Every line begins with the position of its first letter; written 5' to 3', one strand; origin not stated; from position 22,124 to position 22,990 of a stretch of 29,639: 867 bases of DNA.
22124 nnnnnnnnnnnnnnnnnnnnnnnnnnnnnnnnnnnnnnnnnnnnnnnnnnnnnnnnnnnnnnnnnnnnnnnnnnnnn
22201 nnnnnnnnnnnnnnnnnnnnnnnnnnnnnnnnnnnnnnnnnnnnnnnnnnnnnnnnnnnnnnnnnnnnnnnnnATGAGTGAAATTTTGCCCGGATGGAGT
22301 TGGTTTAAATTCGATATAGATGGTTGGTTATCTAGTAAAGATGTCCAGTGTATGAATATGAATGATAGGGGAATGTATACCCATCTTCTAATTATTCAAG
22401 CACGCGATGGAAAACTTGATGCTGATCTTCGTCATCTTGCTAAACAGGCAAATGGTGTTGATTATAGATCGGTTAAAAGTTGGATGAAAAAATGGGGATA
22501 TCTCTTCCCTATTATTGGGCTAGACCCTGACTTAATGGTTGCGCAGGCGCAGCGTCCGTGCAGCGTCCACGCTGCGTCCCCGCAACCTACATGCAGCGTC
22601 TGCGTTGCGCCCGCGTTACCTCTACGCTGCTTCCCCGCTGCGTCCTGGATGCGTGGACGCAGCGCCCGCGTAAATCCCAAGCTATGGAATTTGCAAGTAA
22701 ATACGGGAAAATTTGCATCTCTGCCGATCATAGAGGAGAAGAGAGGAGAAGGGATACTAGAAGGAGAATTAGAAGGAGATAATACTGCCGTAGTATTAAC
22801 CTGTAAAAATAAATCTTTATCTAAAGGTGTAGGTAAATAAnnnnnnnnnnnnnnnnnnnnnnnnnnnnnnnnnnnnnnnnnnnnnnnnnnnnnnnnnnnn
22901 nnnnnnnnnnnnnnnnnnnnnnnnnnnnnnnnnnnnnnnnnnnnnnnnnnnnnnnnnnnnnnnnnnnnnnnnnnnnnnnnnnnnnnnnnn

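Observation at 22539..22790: Candidate iteron-type replication origin embedded in a DUF1376-like gene immediately downstream of the primase-helicase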

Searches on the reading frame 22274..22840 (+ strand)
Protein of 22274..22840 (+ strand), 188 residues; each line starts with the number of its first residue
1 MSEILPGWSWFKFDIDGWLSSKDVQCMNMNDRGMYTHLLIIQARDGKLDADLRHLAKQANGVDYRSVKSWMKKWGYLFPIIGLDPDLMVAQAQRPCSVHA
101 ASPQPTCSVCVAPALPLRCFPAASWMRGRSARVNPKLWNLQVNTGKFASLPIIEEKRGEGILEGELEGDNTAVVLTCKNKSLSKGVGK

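Call 4: search_protein_families(library=pfam, proteins=[window:22274-22840:+], max_evalue=0.01)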
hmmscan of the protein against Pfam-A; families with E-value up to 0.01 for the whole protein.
window:22274-22840:+ (188 aa): 1 family
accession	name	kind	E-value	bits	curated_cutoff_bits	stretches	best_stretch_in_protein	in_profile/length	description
PF08831.15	MHCassoc_trimer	-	0.0032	18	25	1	47-78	26-56/69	Class II MHC-associated invariant chain trimerisation domain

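Call 7: search_protein_families(library=phrogs, proteins=[window:22274-22840:+], max_evalue=0.01)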
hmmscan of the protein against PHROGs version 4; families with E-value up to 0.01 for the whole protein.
window:22274-22840:+ (188 aa): 0 families

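Call 10: search_protein_families(library=pfam, proteins=[window:22274-22840:+], max_evalue=10)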
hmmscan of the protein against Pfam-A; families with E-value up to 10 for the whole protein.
window:22274-22840:+ (188 aa): 2 families
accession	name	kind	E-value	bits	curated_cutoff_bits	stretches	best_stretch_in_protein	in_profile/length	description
PF08831.15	MHCassoc_trimer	-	0.0032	18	25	1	47-78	26-56/69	Class II MHC-associated invariant chain trimerisation domain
PF07120.17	DUF1376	-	0.046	14.5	30.1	1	10-59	2-50/86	Protein of unknown function (DUF1376)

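Call 11: find_homologous_proteins(query=window:22274-22837:+, max_evalue=0.01)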
Query window:22274-22837:+ (188 aa): 16 proteins with E <= 0.01 among 159 candidates.
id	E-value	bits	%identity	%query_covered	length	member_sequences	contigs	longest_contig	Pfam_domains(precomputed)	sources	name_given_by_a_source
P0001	1.8e-119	415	97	97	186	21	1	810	-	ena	-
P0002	1.0e-74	269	66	97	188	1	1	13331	PF07120.18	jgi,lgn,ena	-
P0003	4.4e-74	267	64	99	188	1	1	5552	PF07120.18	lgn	-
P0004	1.2e-72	262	63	99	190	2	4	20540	-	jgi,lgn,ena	-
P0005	2.8e-67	244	61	99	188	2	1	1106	-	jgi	jgi:hypothetical protein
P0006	7.3e-67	243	63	95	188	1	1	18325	-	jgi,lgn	jgi:hypothetical protein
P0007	3.4e-65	238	58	100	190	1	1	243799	-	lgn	-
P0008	1.2e-64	236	59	99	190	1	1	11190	-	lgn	-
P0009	7.6e-62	227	61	97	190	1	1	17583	-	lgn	-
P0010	1.2e-61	226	57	95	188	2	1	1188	-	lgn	-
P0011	4.2e-60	221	56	95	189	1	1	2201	-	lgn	-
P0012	3.2e-53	198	58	85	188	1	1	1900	-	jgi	jgi:hypothetical protein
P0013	1.2e-44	170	64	64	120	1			-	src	-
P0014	2.3e-43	166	46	100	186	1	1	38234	-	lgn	-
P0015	6.4e-43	165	47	85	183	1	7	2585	-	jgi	jgi:hypothetical protein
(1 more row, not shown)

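Call 14: find_related_loci(query=A1, collection=viral_contigs, flank=6000)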
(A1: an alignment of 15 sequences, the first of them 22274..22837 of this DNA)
Query A1 (188 aa) in viral_contigs; peptide patterns used: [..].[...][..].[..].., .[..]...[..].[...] (x = any residue, [..] = any of these).
30 stretches matched a pattern, but none encodes a relative of the query by tblastn (E <= 1e-3).

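Call 15: find_related_loci(query=A1, collection=genome_contigs, flank=6000)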
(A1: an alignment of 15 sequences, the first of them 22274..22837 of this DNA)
Query A1 (188 aa) in genome_contigs; peptide patterns used: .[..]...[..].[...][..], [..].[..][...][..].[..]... (x = any residue, [..] = any of these).
48 stretches matched a pattern, but none encodes a relative of the query by tblastn (E <= 1e-3).

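Call 16: find_encoding_contigs(protein=P0007, flank=10000, max_places=2)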
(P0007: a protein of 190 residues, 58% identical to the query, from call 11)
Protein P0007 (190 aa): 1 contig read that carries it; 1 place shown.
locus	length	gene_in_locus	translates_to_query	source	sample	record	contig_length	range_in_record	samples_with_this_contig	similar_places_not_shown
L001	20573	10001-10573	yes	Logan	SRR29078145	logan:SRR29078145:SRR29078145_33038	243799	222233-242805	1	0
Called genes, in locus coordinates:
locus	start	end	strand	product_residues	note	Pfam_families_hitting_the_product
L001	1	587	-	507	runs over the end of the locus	PF01464:SLT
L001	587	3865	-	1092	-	-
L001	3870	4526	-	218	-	-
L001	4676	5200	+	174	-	-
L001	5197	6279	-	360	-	-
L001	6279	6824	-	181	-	-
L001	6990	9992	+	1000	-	-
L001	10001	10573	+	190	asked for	-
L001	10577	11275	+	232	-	-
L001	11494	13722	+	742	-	PF21995:RNR-II_ins_dom (faint)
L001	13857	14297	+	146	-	-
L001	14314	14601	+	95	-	-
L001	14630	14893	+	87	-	-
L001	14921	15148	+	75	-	-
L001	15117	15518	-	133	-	-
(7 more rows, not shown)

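Call 17: find_encoding_contigs(protein=P0014, flank=10000, max_places=2)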
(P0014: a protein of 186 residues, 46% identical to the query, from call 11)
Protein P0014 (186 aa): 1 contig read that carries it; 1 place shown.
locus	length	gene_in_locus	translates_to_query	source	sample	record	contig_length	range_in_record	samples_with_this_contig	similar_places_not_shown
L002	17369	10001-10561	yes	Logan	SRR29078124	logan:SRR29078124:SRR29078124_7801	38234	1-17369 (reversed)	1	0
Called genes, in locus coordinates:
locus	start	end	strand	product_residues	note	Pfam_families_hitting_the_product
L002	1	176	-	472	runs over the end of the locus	PF01464:SLT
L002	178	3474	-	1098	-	-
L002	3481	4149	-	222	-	-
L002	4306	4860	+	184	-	-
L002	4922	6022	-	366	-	-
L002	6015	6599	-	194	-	-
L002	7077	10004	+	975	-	-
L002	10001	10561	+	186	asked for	-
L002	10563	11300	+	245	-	-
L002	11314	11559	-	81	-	-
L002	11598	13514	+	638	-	PF02867:Ribonuc_red_lgC (faint)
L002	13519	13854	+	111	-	-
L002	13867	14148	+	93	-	-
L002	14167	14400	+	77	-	-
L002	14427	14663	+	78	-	-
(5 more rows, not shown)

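Call 18: find_encoding_contigs(protein=P0004, flank=8000, max_places=4)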
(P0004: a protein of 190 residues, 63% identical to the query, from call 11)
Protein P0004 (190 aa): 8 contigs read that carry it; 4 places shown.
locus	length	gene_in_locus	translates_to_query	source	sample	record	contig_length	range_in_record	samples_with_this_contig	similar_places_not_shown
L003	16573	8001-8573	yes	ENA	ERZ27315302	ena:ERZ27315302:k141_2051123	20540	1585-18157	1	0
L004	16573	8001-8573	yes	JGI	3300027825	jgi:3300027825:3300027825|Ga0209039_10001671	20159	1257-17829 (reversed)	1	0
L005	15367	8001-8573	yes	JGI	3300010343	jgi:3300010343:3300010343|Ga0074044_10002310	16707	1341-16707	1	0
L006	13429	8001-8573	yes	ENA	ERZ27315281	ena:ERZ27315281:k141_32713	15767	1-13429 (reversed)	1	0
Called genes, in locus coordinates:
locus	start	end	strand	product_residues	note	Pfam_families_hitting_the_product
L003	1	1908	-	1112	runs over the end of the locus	-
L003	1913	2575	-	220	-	-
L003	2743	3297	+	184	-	-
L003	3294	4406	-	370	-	-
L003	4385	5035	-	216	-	-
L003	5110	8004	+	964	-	-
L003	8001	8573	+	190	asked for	-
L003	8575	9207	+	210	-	-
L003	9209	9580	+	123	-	PF10544:T5orf172, PF13455:MUG113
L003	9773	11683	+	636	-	PF17975:RNR_Alpha (weak), PF02867:Ribonuc_red_lgC (faint)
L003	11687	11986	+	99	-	-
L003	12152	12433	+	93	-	-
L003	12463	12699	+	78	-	-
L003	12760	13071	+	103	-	-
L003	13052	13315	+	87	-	-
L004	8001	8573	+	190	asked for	-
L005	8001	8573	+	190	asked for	-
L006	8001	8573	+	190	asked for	-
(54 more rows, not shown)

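Call 19: find_encoding_contigs(protein=P0002, flank=5000, max_places=1)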
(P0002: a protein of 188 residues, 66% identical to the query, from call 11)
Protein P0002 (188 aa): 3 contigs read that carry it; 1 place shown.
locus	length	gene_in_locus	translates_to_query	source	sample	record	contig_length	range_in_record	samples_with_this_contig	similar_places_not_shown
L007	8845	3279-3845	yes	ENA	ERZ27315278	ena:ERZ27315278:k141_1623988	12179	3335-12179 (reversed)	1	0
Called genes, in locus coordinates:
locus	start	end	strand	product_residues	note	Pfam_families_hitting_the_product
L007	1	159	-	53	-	?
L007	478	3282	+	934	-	-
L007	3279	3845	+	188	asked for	PF07120:DUF1376 (weak)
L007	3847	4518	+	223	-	-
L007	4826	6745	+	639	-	PF02867:Ribonuc_red_lgC (faint)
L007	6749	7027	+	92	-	-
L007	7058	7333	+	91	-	-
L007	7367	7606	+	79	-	-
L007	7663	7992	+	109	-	-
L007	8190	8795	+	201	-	PF07638:Sigma70_ECF (weak), PF04542:Sigma70_r2, PF08281:Sigma70_r4_2 (weak)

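Call 20: find_encoding_contigs(protein=P0006, flank=5000, max_places=1)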
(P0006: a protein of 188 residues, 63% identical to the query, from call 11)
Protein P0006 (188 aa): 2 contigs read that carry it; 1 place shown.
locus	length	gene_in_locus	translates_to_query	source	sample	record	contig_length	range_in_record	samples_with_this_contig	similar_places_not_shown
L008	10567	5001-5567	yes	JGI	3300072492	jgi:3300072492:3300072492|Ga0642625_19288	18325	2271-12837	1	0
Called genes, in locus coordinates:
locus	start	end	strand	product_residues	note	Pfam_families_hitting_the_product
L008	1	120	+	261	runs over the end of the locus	-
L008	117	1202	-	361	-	-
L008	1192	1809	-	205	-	-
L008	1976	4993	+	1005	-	-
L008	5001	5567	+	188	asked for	-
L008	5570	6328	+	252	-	-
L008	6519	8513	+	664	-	PF17975:RNR_Alpha (weak), PF02867:Ribonuc_red_lgC (faint)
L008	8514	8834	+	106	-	-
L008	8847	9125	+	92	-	-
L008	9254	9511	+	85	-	-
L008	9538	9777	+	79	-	-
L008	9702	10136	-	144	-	-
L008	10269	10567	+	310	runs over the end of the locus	-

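Call 21: find_encoding_contigs(protein=P0009, flank=5000, max_places=1)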
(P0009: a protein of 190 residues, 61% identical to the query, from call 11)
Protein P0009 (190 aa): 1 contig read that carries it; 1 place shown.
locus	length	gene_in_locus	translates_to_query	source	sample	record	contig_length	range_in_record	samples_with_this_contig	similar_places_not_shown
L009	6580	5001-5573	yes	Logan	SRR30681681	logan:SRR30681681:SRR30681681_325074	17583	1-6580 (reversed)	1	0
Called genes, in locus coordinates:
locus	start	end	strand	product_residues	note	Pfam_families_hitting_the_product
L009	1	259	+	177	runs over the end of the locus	-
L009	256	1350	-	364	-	-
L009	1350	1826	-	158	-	-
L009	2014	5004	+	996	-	-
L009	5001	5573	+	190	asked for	-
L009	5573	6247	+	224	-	-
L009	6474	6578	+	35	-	?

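Call 22: find_encoding_contigs(protein=P0008, flank=5000, max_places=1)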
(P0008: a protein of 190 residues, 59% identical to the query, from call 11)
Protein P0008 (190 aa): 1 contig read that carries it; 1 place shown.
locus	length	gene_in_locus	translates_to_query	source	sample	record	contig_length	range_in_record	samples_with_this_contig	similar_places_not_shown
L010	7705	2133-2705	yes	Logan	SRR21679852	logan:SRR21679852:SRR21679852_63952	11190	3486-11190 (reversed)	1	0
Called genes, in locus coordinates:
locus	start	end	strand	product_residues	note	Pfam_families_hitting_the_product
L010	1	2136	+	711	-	?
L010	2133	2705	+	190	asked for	-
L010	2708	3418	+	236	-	-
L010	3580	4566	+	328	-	PF00268:Ribonuc_red_sm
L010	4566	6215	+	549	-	PF02867:Ribonuc_red_lgC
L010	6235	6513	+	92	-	-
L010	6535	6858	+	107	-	-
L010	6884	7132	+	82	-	-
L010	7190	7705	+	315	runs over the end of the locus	-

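Call 25: find_related_loci(query=A1, collection=metagenome_contigs, flank=4000)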
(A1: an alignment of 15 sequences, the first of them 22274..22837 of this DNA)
Query A1 (188 aa) in metagenome_contigs; peptide patterns used: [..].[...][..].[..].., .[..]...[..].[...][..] (x = any residue, [..] = any of these).
178 stretches matched a pattern; 10 encode a relative of the query (tblastn E <= 1e-3); 10 distinct loci.
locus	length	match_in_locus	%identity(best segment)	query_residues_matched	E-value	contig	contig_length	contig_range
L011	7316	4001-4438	98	43-188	5e-96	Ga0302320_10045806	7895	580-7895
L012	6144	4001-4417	96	44-182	7e-90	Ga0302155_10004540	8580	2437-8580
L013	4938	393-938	66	1-183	3e-80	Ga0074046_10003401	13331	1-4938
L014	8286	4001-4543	65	1-182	2e-78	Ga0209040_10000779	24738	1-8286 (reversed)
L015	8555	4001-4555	63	1-186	6e-78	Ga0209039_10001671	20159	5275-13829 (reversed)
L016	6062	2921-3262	99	75-188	2e-74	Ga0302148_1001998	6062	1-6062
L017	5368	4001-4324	96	75-182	3e-68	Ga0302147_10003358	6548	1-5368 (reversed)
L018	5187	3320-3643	96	75-182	3e-68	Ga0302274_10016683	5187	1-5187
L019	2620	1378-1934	87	3-188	8e-54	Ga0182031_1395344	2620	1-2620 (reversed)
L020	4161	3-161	98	136-188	3e-29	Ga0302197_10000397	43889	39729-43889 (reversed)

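Call 42: search_dna_similar(query=window:22274-22837:+, collection=phages, mode=protein, max_evalue=1, max_rows=15)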
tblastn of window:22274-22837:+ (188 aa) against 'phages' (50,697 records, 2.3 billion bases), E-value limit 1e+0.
No match.

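Call 44: search_protein_families(library=pfam, alignment_id=A1, max_evalue=0.1)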
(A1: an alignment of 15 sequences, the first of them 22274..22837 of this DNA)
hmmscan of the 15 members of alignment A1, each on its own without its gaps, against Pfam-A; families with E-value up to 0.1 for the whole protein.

A. member 1, window:22274-22837:+ (188 aa): 2 families
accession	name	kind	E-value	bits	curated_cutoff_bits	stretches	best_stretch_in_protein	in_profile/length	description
PF08831.15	MHCassoc_trimer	-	0.0032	18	25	1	47-78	26-56/69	Class II MHC-associated invariant chain trimerisation domain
PF07120.17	DUF1376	-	0.046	14.5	30.1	1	10-59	2-50/86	Protein of unknown function (DUF1376)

B. families by the number of members that match (of 15 scanned): 10 families
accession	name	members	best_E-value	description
PF07120.17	DUF1376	14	3.6e-06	Protein of unknown function (DUF1376)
PF13730.12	HTH_36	6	0.00099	Helix-turn-helix domain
PF13551.12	HTH_29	4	0.012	Winged helix-turn helix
PF13518.12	HTH_28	3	0.0099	Helix-turn-helix domain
PF08831.15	MHCassoc_trimer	2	0.0032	Class II MHC-associated invariant chain trimerisation domain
PF06029.17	AlkA_N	1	0.0085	AlkA N-terminal domain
PF13384.12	HTH_23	1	0.023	Homeodomain-like domain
PF21265.3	SBB_T7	1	0.031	Single-stranded DNA-binding protein, Bacteriophage T7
PF20095.4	DUF6485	1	0.052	Domain of unknown function (DUF6485)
PF05504.16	Spore_GerAC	1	0.057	Spore germination B3/ GerAC like, C-terminal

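Call 45: search_solved_structures(query=A1, max_evalue=1)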
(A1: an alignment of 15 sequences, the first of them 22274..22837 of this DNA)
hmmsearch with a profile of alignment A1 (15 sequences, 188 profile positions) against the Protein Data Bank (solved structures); distinct sequences matched with E-value up to 1: 1.
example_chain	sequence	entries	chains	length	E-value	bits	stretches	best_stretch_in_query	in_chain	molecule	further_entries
2jn6_A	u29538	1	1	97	0.4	13.8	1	50-104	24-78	Protein Cgl2762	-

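Call 53: predict_structure(alignment_id=A1)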
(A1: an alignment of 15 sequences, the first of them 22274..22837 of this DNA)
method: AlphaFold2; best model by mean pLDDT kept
length: 188 residues; sequences in the alignment: 15
mean_pLDDT: 48.8   pTM: 0.42
mean pLDDT of the five models: 48.8, 48.8, 48.7, 47.1, 45.2
residues with pLDDT >= 90: 0; 70-90: 43; 50-70: 29; < 50: 116
segments of 3 or more residues with pLDDT < 50: 1-12, 80-97, 100-107, 111-188
pLDDT, mean of each block of 10 residues (from residue 1): 26 57 80 82 64 75 82 62 34 44 47 36 33 30 33 30 43 36 30
secondary structure, 60 per line:
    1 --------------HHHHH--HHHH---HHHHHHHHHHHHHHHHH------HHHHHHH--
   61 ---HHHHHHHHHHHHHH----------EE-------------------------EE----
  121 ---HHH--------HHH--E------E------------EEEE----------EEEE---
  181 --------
elements in order: H15-19 H22-25 H29-45 H52-58 H64-77 E160-163 E174-177

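Call 55: search_protein_families(library=pfam, proteins=[L016:2148-2903:-, L011:4663-5001:+, L011:5498-5770:-, L011:6225-7283:-, L011:2616-3599:-, L011:3596-3886:-, L020:3237-3692:+, L012:5208-5633:-, L012:5624-6067:-, L016:223-1083:+], max_evalue=0.01)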
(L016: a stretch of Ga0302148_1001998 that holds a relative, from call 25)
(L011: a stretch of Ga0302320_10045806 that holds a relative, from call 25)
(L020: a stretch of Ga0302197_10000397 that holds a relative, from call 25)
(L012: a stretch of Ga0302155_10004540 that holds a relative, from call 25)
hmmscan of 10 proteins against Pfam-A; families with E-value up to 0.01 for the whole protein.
L016:2148-2903:- (251 aa): 0 families

L011:4663-5001:+ (112 aa): 0 families

L011:5498-5770:- (90 aa): 0 families

L011:6225-7283:- (352 aa): 0 families

L011:2616-3599:- (327 aa): 5 families
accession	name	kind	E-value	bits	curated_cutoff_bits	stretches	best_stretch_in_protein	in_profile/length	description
PF00665.32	rve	-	1.8e-18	67.1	32.6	1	117-218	4-101/102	Integrase core domain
PF13683.12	rve_3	-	1.3e-17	63.7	26.5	1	208-273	2-67/67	Integrase core domain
PF13276.12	HTH_21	-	8.5e-08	32.8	28.1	1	60-100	18-58/60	HTH-like domain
PF13333.12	rve_2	-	2.9e-06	27.8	22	1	226-275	1-50/56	Integrase core domain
PF13610.12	DDE_Tnp_IS240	-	0.0002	21.9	27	1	136-254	17-128/139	DDE domain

L011:3596-3886:- (96 aa): 2 families
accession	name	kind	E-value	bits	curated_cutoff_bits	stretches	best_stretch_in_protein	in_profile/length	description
PF01527.26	HTH_Tnp_1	-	1.9e-08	34.8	24.1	1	10-80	8-74/75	Transposase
PF13518.12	HTH_28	-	0.00043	20.7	25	1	16-60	4-48/52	Helix-turn-helix domain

L020:3237-3692:+ (151 aa): 0 families

L012:5208-5633:- (141 aa): 2 families
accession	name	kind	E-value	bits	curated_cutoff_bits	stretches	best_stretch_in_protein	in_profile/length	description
PF19517.4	DUF6050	-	0.0011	19.7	27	1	23-117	7-93/116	Family of unknown function (DUF6050)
PF06772.16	LtrA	-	0.0037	17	31.9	1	17-121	246-354/356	Bacterial low temperature requirement A protein (LtrA)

L012:5624-6067:- (147 aa): 0 families

L016:223-1083:+ (286 aa): 0 families

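Call 56: search_protein_families(library=phrogs, proteins=[L016:2148-2903:-, L011:4663-5001:+, L011:5498-5770:-, L011:6225-7283:-, L020:3237-3692:+, L012:5208-5633:-, L012:5624-6067:-, L016:223-1083:+, L011:4758-5381:+], max_evalue=0.01)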
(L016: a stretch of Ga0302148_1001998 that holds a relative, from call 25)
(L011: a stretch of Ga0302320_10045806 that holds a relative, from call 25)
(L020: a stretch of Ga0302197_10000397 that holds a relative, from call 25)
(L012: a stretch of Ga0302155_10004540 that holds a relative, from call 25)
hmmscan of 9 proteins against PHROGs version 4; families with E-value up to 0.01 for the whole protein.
L016:2148-2903:- (251 aa): 0 families

L011:4663-5001:+ (112 aa): 0 families

L011:5498-5770:- (90 aa): 0 families

L011:6225-7283:- (352 aa): 0 families

L020:3237-3692:+ (151 aa): 0 families

L012:5208-5633:- (141 aa): 0 families

L012:5624-6067:- (147 aa): 0 families

L016:223-1083:+ (286 aa): 0 families

L011:4758-5381:+ (207 aa): 0 families

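Call 66: find_homologous_proteins(query=A1, max_evalue=0.001)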
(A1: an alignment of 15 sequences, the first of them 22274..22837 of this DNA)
Query A1 (15 sequences) (188 aa, profile of the alignment): 23 proteins with E <= 0.001 among 1901 candidates.
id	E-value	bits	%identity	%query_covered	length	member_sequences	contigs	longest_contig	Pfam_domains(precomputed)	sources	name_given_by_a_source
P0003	7.7e-98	344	64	99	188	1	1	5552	PF07120.18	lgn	-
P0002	1.3e-97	343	66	97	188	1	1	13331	PF07120.18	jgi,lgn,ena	-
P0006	4.2e-97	342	63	95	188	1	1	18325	-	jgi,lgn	jgi:hypothetical protein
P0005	1.0e-95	337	61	99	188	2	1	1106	-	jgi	jgi:hypothetical protein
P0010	1.6e-95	336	57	95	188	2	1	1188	-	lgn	-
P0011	6.5e-95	334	56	95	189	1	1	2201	-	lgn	-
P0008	8.7e-94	331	59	99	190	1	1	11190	-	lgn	-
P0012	1.9e-93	330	58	85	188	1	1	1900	-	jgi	jgi:hypothetical protein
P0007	4.5e-93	328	58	100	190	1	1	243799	-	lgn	-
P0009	8.3e-93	328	61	97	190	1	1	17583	-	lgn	-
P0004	1.1e-92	327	63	99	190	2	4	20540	-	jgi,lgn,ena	-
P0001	5.7e-91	322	97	97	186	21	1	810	-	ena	-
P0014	4.1e-84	299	46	100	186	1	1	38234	-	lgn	-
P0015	2.1e-80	287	47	85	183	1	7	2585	-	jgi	jgi:hypothetical protein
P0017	3.3e-74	267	50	95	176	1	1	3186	-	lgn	-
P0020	7.4e-69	249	43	99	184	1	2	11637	-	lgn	-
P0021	2.3e-53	199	46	94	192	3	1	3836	-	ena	-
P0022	2.2e-18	85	30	85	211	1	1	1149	PF07120.18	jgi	jgi:hypothetical protein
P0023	6.4e-16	77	28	79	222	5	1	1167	PF07120.18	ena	-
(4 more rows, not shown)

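Call 68: find_encoding_contigs(protein=P0022, flank=3000, max_places=1)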
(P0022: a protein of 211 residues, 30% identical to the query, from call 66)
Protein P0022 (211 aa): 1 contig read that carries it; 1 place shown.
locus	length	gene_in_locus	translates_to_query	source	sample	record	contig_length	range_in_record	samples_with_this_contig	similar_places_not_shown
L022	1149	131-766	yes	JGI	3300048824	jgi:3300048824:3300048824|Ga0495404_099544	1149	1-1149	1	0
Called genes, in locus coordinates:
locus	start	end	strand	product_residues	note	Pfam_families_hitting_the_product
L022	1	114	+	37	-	?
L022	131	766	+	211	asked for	PF07120:DUF1376 (weak)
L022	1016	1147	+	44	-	?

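Call 69: find_encoding_contigs(protein=P0023, flank=3000, max_places=1)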
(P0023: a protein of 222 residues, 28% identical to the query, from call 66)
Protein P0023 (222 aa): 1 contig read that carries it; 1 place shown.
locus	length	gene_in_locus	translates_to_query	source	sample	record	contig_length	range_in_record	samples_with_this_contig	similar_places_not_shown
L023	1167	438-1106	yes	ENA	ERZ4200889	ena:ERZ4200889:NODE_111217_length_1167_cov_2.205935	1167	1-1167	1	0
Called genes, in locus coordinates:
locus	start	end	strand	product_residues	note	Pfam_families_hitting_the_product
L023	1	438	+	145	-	?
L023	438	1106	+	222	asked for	PF07120:DUF1376 (weak)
